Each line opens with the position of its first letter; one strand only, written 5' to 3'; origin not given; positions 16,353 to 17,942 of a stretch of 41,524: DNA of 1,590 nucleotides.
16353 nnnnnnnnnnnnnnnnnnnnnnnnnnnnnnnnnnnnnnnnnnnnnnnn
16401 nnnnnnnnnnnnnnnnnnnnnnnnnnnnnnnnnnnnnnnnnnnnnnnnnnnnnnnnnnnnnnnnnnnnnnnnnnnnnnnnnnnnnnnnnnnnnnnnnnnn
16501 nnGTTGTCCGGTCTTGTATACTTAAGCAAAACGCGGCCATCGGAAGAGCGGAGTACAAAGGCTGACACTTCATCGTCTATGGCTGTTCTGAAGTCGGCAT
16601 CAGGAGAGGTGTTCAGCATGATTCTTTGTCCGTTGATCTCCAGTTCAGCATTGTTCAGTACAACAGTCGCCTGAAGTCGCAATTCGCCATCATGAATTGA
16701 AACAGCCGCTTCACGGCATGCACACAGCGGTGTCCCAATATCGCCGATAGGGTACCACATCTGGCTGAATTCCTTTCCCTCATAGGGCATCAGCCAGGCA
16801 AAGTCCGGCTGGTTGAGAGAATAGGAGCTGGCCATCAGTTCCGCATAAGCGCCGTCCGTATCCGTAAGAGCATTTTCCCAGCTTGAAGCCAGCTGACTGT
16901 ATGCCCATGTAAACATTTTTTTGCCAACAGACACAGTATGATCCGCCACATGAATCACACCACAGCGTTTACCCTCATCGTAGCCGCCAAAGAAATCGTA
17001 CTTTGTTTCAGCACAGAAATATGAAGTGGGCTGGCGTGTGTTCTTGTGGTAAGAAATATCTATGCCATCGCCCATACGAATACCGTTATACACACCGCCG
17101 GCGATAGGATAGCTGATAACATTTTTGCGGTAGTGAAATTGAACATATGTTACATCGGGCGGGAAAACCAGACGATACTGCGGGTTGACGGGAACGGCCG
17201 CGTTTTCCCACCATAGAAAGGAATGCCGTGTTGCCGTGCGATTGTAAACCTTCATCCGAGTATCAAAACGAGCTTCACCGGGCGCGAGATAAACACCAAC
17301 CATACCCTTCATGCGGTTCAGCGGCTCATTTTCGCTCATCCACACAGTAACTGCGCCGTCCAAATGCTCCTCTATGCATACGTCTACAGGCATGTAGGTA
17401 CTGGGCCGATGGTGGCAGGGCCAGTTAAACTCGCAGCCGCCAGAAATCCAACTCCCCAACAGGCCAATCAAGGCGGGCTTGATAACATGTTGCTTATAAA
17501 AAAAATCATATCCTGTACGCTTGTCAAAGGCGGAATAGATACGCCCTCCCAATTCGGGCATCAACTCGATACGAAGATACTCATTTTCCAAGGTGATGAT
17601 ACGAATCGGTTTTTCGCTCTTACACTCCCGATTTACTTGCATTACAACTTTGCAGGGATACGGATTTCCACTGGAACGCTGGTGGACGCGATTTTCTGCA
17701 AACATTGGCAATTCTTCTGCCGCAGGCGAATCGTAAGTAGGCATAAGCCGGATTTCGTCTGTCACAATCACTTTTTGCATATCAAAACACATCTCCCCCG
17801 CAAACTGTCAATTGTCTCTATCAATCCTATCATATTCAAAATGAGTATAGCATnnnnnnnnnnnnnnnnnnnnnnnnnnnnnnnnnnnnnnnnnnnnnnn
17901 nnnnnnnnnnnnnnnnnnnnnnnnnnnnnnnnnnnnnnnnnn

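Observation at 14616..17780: Cytoplasmic DUF5107-like domain fused to TPR arrays of very different length (about 1054 vs 657 aa) in each arm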

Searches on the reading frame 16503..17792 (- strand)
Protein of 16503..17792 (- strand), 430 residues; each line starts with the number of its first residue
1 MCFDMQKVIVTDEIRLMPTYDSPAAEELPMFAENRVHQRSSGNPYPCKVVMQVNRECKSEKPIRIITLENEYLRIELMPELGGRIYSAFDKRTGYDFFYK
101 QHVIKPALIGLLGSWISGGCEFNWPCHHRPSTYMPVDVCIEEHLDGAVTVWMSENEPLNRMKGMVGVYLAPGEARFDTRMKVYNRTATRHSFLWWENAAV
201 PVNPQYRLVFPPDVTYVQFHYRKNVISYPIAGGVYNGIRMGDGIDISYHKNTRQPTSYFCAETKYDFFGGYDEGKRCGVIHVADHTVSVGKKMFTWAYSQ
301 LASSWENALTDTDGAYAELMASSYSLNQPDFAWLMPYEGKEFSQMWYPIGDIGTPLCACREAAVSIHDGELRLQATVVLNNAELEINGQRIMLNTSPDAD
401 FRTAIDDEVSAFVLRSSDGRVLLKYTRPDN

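Call 38: search_protein_representatives(protein=window:16503-17792:-)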
Query: 430 residues. Proteins with E-value up to 0.001 (for the whole library): 3228; up to 1e-10: 2055; up to 1e-30: 718. The best 150 are listed.
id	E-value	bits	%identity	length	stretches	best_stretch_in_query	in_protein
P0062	2.7e-197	672.6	66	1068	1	6-427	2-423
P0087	1.1e-175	601.3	63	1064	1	12-423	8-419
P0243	3.4e-169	580.0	59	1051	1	5-426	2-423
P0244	3.7e-168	576.5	65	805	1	6-389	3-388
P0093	6.9e-163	559.2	63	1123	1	6-370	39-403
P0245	3.6e-159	546.9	63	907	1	6-379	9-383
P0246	7.2e-159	545.9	62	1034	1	7-375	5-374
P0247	1.2e-157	541.9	61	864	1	9-375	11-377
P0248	1.3e-157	541.8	59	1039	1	10-402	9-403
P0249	9.4e-155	532.4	59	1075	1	9-388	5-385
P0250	1.3e-154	531.9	59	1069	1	5-396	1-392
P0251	2.1e-151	521.3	54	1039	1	13-426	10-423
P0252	4.1e-151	520.4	63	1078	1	15-370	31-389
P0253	1.1e-149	515.7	58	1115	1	16-376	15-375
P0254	1.4e-149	515.4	58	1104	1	5-386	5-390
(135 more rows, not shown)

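Call 48: search_solved_structures(query=window:16503-17792:-, max_evalue=10, show_alignments=1)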
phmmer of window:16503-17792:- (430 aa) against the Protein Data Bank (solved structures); distinct sequences matched with E-value up to 10: 3.
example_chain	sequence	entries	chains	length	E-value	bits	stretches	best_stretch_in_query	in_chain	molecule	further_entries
5cd6_A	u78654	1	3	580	2e-17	66.6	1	60-349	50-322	TPR-domain containing protein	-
9fm7_A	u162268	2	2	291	1.3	11.1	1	163-227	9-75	NAD(P)-dependent oxidoreductase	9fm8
3t3w_A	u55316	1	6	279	1.5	10.9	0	100-127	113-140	Enoyl-CoA hydratase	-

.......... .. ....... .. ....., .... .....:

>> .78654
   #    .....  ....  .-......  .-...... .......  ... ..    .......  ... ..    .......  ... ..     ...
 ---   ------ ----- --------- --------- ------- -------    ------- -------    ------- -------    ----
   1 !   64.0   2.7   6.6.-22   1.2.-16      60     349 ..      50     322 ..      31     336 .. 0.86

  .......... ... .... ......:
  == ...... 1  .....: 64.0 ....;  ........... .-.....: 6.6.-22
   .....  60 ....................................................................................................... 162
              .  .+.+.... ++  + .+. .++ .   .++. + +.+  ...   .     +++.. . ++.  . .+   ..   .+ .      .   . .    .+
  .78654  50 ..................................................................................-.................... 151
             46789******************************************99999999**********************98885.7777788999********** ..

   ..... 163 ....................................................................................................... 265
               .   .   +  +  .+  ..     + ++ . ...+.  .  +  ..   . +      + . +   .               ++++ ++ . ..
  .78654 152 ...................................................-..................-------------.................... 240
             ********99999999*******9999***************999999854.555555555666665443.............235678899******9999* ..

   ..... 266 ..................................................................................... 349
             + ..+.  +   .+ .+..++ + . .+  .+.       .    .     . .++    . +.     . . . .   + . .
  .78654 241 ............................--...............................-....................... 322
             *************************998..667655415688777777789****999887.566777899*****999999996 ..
